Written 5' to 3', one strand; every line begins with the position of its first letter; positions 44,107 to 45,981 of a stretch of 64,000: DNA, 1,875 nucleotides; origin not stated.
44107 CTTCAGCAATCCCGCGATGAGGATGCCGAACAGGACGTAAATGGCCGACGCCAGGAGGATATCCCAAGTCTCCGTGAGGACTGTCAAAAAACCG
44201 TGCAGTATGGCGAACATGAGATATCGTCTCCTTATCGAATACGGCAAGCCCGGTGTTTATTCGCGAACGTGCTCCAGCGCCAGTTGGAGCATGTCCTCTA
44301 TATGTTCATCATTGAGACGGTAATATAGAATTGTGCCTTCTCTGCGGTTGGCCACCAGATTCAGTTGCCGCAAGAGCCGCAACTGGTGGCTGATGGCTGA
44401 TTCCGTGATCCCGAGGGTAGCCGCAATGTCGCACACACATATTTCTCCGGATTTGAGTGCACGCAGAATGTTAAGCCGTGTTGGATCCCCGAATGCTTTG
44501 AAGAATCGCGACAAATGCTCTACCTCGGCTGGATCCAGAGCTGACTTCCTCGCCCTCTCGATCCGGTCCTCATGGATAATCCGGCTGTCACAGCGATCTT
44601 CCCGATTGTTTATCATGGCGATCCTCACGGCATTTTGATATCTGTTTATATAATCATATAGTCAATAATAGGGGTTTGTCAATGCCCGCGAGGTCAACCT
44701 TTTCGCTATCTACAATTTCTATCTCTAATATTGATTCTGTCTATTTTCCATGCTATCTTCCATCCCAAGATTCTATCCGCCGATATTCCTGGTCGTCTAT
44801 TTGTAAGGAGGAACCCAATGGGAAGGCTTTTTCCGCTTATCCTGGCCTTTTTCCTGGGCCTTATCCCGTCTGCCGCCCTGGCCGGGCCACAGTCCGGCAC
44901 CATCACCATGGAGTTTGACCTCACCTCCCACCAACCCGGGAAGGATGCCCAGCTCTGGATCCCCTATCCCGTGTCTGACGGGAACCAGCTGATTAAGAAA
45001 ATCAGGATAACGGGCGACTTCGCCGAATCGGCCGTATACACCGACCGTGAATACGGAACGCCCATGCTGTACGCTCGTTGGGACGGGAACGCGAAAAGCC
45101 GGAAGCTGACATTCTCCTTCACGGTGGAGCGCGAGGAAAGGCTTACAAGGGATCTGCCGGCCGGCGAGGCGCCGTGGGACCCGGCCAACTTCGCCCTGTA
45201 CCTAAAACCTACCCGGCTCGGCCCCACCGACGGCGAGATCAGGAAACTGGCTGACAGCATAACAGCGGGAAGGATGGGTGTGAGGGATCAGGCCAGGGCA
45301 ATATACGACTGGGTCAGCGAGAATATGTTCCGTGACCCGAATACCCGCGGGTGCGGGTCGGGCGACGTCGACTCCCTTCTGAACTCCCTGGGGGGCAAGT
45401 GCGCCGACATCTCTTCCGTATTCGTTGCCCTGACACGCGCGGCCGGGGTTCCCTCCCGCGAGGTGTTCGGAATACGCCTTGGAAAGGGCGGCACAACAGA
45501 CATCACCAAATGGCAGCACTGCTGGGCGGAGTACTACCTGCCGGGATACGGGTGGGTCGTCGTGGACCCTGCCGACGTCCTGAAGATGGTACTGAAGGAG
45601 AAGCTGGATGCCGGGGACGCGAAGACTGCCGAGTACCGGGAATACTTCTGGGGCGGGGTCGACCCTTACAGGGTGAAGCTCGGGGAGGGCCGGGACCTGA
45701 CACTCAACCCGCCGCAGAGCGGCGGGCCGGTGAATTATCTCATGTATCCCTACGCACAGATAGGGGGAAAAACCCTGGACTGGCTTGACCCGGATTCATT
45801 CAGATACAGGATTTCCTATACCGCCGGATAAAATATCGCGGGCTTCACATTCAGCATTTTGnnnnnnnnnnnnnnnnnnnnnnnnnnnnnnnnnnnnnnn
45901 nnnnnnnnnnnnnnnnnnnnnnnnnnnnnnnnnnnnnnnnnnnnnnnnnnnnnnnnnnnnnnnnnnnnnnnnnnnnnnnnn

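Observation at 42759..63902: Accessory metal/redox-stress region beginning at a MITE and containing two more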

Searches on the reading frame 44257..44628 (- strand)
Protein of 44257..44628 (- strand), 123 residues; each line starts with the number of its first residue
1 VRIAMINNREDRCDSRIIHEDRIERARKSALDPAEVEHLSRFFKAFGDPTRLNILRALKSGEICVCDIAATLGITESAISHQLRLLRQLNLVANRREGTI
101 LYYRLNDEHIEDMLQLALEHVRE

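Call 8: search_protein_families(library=pfam, proteins=[window:44257-44628:-])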
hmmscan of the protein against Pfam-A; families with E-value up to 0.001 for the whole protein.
window:44257-44628:- (123 aa): 2 families
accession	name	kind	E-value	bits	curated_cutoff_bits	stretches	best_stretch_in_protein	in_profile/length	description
PF01022.26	HTH_5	-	5.2e-17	61.9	22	1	48-92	1-45/47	Bacterial regulatory protein, arsR family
PF12840.13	HTH_20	-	3.9e-08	33.6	27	1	47-92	2-48/51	Helix-turn-helix domain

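Call 53: search_protein_families(library=ncbifam, proteins=[window:44257-44616:-], max_evalue=0.00001)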
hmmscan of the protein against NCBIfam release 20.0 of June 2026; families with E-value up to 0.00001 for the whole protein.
window:44257-44616:- (119 aa): 8 families
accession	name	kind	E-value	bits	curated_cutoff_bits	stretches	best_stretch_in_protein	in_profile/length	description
NF033788.1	HTH_metalloreg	subfamily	5.2e-30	103.1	55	1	36-110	2-77/77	metalloregulator ArsR/SmtB family transcription factor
NF033789.1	repress_SdpR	subfamily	9.6e-19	67.1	100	1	39-114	2-77/79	autorepressor SdpR family transcription factor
NF007528.0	PRK10141.1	subfamily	6.1e-14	51.9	97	1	37-103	8-75/117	metalloregulator ArsR/SmtB family transcription factor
NF045707.1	Dbac_1936_reg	equivalog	1.1e-12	47.8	115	1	36-111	8-83/99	ArsR/SmtB-type metalloregulator TsoR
NF041413.1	ArsR_Rv2640c_fam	equivalog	1.5e-12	47.9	155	1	34-109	31-109/118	Rv2640c family ArsR-like transcriptional regulator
NF040642.1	sulf_sens_BigR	equivalog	5.6e-12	45.6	155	1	34-110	9-85/95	sulfite-sensing transcriptional repressor BigR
NF047906.1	CdPbTransRegCmtR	equivalog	8.6e-12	44.9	150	1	33-112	9-88/104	Cd(II)/Pb(II)-sensing metalloregulatory transcriptional regulator CmtR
TIGR01884.1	cas_HTH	subfamily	7.1e-06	25.6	60.2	1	37-91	134-189/202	CRISPR-associated CARF protein Csa3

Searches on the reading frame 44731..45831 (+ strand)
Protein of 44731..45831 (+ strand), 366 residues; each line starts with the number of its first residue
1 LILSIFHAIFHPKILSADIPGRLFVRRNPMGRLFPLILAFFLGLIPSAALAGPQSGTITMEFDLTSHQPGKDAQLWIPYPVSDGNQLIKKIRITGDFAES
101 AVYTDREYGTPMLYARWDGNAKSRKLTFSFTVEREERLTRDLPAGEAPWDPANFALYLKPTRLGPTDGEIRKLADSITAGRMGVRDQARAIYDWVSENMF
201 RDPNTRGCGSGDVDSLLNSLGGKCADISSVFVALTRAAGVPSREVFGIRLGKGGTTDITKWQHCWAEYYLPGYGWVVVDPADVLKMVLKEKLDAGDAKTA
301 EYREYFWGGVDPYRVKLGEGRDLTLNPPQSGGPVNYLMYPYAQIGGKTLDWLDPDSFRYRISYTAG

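Call 8: search_protein_families(library=pfam, proteins=[window:44731-45831:+])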
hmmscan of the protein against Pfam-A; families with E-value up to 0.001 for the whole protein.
window:44731-45831:+ (366 aa): 1 family
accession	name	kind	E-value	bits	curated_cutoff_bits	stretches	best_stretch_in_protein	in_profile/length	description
PF01841.26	Transglut_core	-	5.7e-26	91.4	23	1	171-280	1-108/108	Transglutaminase-like superfamily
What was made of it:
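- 44818..45831 (+): Secreted transglutaminase-like protein. PF01841 (call 8).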

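Call 25: find_homologous_proteins(query=window:44731-45831:+, max_evalue=1e-30)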
Query window:44731-45831:+ (366 aa): 2928 proteins with E <= 1e-30 among 8000 candidates; the best 120 are listed.
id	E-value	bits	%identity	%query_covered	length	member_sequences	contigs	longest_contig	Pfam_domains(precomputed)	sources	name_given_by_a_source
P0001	2.0e-231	786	100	92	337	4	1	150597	PF01841.26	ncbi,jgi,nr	ncbi:MAG: transglutaminase domain-containing protein [Deltaproteobacteria bacterium]|nr:transglutami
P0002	6.9e-204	695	88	92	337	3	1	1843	PF01841.26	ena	-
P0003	5.1e-185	633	80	88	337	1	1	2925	PF01841.26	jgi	jgi:transglutaminase-like putative cysteine protease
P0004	3.1e-184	630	80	92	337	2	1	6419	PF01841.26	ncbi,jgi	-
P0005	1.1e-157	543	69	90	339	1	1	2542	PF01841.26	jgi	-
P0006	6.3e-157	541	68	91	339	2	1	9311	PF01841.26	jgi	jgi:transglutaminase-like putative cysteine protease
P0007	3.7e-155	535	68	90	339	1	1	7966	PF01841.26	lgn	-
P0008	1.2e-153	530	66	90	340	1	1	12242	PF01841.26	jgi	jgi:transglutaminase-like putative cysteine protease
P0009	5.7e-153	528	68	92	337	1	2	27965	PF01841.26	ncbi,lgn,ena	-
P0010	3.4e-151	522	70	86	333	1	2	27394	PF01841.26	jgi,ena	-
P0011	1.3e-150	520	67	90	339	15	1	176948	PF01841.26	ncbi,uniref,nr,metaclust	ncbi:transglutaminase family protein [Desulfuromonas sp. TF]|uniref:transglutaminase-like domain-con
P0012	2.4e-150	519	67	91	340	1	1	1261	PF01841.26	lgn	-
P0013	2.6e-150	519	68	90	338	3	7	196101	PF01841.26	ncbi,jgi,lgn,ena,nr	ncbi:MAG: transglutaminase domain-containing protein [Desulfocapsa sp.]|nr:transglutaminase domain-c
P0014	3.5e-150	518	69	90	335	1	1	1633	PF01841.26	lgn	-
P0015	7.1e-150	517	67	88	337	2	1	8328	PF01841.26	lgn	-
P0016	1.1e-149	517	68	86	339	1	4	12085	PF01841.26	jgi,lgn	-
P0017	1.2e-149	517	65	92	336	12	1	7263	PF01841.26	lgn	-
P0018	1.9e-149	516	67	87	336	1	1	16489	PF01841.26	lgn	-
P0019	4.8e-149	515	66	91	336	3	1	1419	PF01841.26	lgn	-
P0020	6.3e-149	514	68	86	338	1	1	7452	PF01841.26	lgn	-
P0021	1.5e-148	513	65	92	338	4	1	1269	PF01841.26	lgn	-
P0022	1.9e-148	513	67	87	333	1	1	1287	PF01841.26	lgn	-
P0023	3.6e-148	512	67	86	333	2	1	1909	PF01841.26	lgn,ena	-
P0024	5.8e-148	511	64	92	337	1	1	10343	PF01841.26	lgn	-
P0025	6.7e-148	511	69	87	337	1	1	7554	PF01841.26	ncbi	-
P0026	1.3e-147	510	65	91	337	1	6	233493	PF01841.26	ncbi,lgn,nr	ncbi:MAG: transglutaminase domain-containing protein [Desulfobulbaceae bacterium]|nr:transglutaminas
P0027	1.7e-147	510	64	90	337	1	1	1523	PF01841.26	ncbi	ncbi:MAG: transglutaminase-like domain-containing protein [Desulfobacterales bacterium]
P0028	2.6e-147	509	68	87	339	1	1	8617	PF01841.26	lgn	-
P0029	3.2e-147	509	68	86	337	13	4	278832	PF01841.26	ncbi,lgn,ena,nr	ncbi:transglutaminase-like superfamily protein [bacterium BMS3Bbin14]|nr:transglutaminase-like super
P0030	4.5e-147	508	64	92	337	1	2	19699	PF01841.26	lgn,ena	-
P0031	5.1e-147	508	65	91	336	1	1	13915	PF01841.26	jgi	-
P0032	5.2e-147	508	68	84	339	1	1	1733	PF01841.26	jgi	-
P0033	6.8e-147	508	66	91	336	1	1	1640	PF01841.26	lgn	-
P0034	7.0e-147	508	65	91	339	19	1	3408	PF01841.26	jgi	jgi:transglutaminase-like putative cysteine protease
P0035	8.7e-147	507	67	86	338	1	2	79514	PF01841.26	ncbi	-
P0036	1.1e-146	507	63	90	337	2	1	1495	PF01841.26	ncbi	-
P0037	1.6e-146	506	63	90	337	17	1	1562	PF01841.26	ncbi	-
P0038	1.9e-146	506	64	90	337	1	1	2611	PF01841.26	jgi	-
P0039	2.3e-146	506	64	92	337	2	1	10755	PF01841.26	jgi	-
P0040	2.6e-146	506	68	85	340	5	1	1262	PF01841.26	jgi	-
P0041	3.6e-146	505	63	90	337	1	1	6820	PF01841.26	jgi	jgi:transglutaminase-like putative cysteine protease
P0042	7.0e-146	504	67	90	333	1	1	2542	PF01841.26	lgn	-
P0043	7.2e-146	504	63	91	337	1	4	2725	PF01841.26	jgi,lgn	jgi:transglutaminase-like putative cysteine protease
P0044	1.0e-145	504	66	90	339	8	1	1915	PF01841.26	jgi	jgi:transglutaminase-like putative cysteine protease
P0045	1.2e-145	503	63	91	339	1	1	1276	PF01841.26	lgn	-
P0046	1.2e-145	503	63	91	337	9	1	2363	PF01841.26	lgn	-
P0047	1.7e-145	503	64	91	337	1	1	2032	PF01841.26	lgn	-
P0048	2.0e-145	503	63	91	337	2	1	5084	PF01841.26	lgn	-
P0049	2.1e-145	503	66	89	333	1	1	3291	PF01841.26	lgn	-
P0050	2.2e-145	503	66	91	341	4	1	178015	PF01841.26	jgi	-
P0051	2.9e-145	502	63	91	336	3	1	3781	PF01841.26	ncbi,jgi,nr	ncbi:MAG: transglutaminase domain-containing protein [Deltaproteobacteria bacterium]|nr:transglutami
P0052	4.8e-145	501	65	89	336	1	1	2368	PF01841.26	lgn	-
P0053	6.8e-145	501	64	90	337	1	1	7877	PF01841.26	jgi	-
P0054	7.0e-145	501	65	90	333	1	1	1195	PF01841.26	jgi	jgi:transglutaminase-like putative cysteine protease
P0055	8.4e-145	501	64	93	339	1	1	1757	PF01841.26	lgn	-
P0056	9.1e-145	501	66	89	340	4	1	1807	PF01841.26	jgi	-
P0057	1.1e-144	500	66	84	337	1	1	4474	PF01841.26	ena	-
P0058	1.2e-144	500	66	85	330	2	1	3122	PF01841.26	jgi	-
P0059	1.3e-144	500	65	91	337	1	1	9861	PF01841.26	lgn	-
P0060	1.5e-144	500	64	90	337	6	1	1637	PF01841.26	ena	-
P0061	1.8e-144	500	66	87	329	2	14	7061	PF01841.26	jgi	jgi:transglutaminase-like putative cysteine protease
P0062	1.8e-144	500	66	84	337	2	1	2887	PF01841.26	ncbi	-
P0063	2.5e-144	499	66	87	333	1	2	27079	PF01841.26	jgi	jgi:transglutaminase-like putative cysteine protease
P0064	3.7e-144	499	64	90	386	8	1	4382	PF01841.26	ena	-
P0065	3.9e-144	498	65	90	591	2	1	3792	PF00581.26,PF01841.26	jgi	-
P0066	4.4e-144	498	63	91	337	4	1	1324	PF01841.26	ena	-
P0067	4.9e-144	498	68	85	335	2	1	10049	PF01841.26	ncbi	-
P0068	5.7e-144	498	64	90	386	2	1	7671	PF01841.26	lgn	-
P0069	6.1e-144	498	64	90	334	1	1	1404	PF01841.26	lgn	-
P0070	6.4e-144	498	65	90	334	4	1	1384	PF01841.26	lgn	-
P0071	7.2e-144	498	66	85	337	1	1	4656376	PF01841.26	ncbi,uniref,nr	ncbi:hypothetical protein DESUT3_17000 [Desulfuromonas versatilis]|uniref:Transglutaminase-like doma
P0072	7.4e-144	498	64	89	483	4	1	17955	PF00581.26,PF01841.26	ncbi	-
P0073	7.4e-144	498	67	87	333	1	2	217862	PF01841.26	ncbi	-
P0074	8.8e-144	497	63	89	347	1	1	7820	PF01841.26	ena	-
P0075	1.3e-143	497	64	91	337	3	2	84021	PF01841.26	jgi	jgi:transglutaminase-like putative cysteine protease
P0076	1.5e-143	497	64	89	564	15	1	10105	PF00581.26,PF01841.26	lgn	-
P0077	1.6e-143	497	62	91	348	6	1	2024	PF01841.26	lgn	-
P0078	1.6e-143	496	64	90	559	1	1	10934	PF00581.26,PF01841.26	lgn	-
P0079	1.7e-143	496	65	86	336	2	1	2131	PF01841.26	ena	-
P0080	1.9e-143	496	63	91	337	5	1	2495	PF01841.26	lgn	-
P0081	1.9e-143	496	64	91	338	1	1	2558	PF01841.26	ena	-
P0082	2.1e-143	496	63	91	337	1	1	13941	PF01841.26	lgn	-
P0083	2.5e-143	496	62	90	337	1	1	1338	PF01841.26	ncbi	-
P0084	2.5e-143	496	64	91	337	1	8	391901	PF01841.26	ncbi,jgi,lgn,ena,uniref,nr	ncbi:MAG: transglutaminase domain-containing protein [Desulfocapsa sp.]|uniref:Transglutaminase doma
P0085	2.7e-143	496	64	91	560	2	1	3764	PF00581.26,PF01841.26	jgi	-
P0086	3.2e-143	495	61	92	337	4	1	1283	PF01841.26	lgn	-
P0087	3.3e-143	495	63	92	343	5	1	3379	PF01841.26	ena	-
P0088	3.6e-143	495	68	86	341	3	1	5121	PF01841.26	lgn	-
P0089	4.0e-143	495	65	86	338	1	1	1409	PF01841.26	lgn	-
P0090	4.0e-143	495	66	86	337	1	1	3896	PF01841.26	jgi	jgi:transglutaminase-like putative cysteine protease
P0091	4.2e-143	495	63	91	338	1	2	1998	PF01841.26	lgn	-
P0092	4.3e-143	495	67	83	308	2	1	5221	PF01841.26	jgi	jgi:transglutaminase-like putative cysteine protease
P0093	5.1e-143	495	62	91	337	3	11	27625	PF01841.26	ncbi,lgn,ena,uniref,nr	ncbi:MAG: transglutaminase domain-containing protein [Desulfobacterales bacterium]|uniref:Transgluta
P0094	5.5e-143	495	63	93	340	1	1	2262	PF01841.26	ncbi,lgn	-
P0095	5.6e-143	495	67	84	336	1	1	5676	PF01841.26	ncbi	ncbi:MAG TPA: transglutaminase domain-containing protein [Geobacteraceae bacterium]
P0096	5.9e-143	495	66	90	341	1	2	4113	PF01841.26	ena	-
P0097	6.0e-143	495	65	87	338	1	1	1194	PF01841.26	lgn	-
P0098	6.6e-143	494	61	91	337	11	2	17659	PF01841.26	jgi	jgi:transglutaminase-like putative cysteine protease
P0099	7.4e-143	494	64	84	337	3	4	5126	PF01841.26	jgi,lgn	-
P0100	7.6e-143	494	65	90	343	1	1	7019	PF01841.26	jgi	jgi:transglutaminase-like putative cysteine protease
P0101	7.8e-143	494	64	91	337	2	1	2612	PF01841.26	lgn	-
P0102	7.8e-143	494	64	91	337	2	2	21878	PF01841.26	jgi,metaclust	metaclust:\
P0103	8.2e-143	494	64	91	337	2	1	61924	PF01841.26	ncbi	-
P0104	8.4e-143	494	65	85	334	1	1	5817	PF01841.26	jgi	-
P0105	9.9e-143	494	63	93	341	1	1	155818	PF01841.26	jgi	jgi:transglutaminase-like putative cysteine protease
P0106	9.9e-143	494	64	86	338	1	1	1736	PF01841.26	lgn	-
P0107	1.0e-142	494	65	87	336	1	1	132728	PF01841.26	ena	-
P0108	1.1e-142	494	64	91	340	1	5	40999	PF01841.26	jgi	jgi:transglutaminase-like putative cysteine protease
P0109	1.3e-142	493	63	91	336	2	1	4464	PF01841.26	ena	-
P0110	1.4e-142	493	63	91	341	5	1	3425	PF01841.26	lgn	-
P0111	1.4e-142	493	64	90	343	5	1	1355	PF01841.26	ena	-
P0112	1.5e-142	493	63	86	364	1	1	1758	PF01841.26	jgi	jgi:transglutaminase-like putative cysteine protease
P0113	1.8e-142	493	64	89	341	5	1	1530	PF01841.26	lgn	-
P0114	2.0e-142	493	63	91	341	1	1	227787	PF01841.26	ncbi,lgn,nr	ncbi:MAG: transglutaminase domain-containing protein [Desulfuromonadaceae bacterium]|nr:transglutami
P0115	2.3e-142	493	66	85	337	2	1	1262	PF01841.26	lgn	-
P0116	2.3e-142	493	64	92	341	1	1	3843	PF01841.26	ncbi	-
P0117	2.4e-142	493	62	90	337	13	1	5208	PF01841.26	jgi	-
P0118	2.4e-142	493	63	92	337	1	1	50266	PF01841.26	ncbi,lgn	-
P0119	2.9e-142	492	62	92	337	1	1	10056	PF01841.26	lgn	-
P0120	3.0e-142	492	64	85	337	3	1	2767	PF01841.26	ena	-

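Call 26: find_encoding_contigs(protein=P0001, flank=10000, max_places=4)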
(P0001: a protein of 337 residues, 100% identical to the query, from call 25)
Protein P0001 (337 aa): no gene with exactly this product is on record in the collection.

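Call 27: find_encoding_contigs(protein=P0004, flank=10000, max_places=4)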
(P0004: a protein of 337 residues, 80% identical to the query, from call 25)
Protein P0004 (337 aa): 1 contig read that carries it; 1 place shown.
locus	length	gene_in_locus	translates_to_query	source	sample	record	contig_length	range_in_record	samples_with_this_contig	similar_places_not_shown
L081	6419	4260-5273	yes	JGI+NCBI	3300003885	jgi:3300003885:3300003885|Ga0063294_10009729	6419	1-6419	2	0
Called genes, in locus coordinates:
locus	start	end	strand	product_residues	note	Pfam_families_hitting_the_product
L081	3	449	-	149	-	?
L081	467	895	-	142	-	PF00376:MerR, PF13411:MerR_1, PF09278:MerR-DNA-bind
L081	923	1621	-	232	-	PF02683:DsbD_TM, PF13386:DsbD_2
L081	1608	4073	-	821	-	PF00403:HMA, PF00122:E1-E2_ATPase, PF00702:Hydrolase, PF00403:HMA (weak)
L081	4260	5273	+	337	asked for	PF01841:Transglut_core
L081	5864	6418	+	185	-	?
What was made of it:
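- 44818..45831 (+): An 80% homolog sits divergently next to an HMA P-type ATPase, DsbD and MerR operon (call 27).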

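Call 28: list_cluster_members(proteins=[P0001])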
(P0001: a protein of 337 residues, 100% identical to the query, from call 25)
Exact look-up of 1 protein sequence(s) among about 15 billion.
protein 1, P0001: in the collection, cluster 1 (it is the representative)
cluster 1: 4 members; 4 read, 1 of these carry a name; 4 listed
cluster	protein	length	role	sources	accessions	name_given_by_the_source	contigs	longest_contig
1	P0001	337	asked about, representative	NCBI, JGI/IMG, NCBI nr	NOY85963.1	MAG: transglutaminase domain-containing protein [Deltaproteobacteria bacterium] | transglutaminase domain-containing protein [Deltaproteobacteria bacterium]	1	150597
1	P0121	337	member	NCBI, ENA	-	-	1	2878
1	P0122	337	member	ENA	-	-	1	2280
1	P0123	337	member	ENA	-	-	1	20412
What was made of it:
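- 44818..45831 (+): Identical to NOY85963.1 (calls 25, 28).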

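Call 29: find_encoding_contigs(protein=P0123, flank=10000, max_places=4)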
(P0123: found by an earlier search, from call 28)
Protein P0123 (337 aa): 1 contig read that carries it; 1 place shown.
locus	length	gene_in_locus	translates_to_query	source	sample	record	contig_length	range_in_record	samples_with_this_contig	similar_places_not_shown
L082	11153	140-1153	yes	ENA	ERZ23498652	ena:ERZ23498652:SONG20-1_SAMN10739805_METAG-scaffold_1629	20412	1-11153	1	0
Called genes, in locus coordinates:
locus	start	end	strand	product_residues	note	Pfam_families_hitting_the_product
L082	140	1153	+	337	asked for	PF01841:Transglut_core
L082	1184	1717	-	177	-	PF00034:Cytochrom_C (weak), PF13442:Cytochrome_CBB3 (weak)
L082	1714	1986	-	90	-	PF09851:SHOCT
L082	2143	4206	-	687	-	PF00122:E1-E2_ATPase, PF00702:Hydrolase, PF08282:Hydrolase_3 (faint)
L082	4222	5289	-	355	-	PF04945:YHS, PF07992:Pyr_redox_2, PF13738:Pyr_redox_3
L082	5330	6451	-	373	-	PF01266:DAO (faint), PF01494:FAD_binding_3 (weak), PF03486:HI0933_like (weak), PF07992:Pyr_redox_2 (faint), PF13450:NAD_binding_8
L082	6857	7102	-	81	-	-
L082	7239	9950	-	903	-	PF04945:YHS, PF00403:HMA, PF00122:E1-E2_ATPase, PF00702:Hydrolase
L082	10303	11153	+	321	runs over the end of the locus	PF02540:NAD_synthase (faint)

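Call 53: search_protein_families(library=ncbifam, proteins=[window:44731-45831:+], max_evalue=0.00001)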
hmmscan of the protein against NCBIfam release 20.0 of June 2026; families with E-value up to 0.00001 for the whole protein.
window:44731-45831:+ (366 aa): 0 families
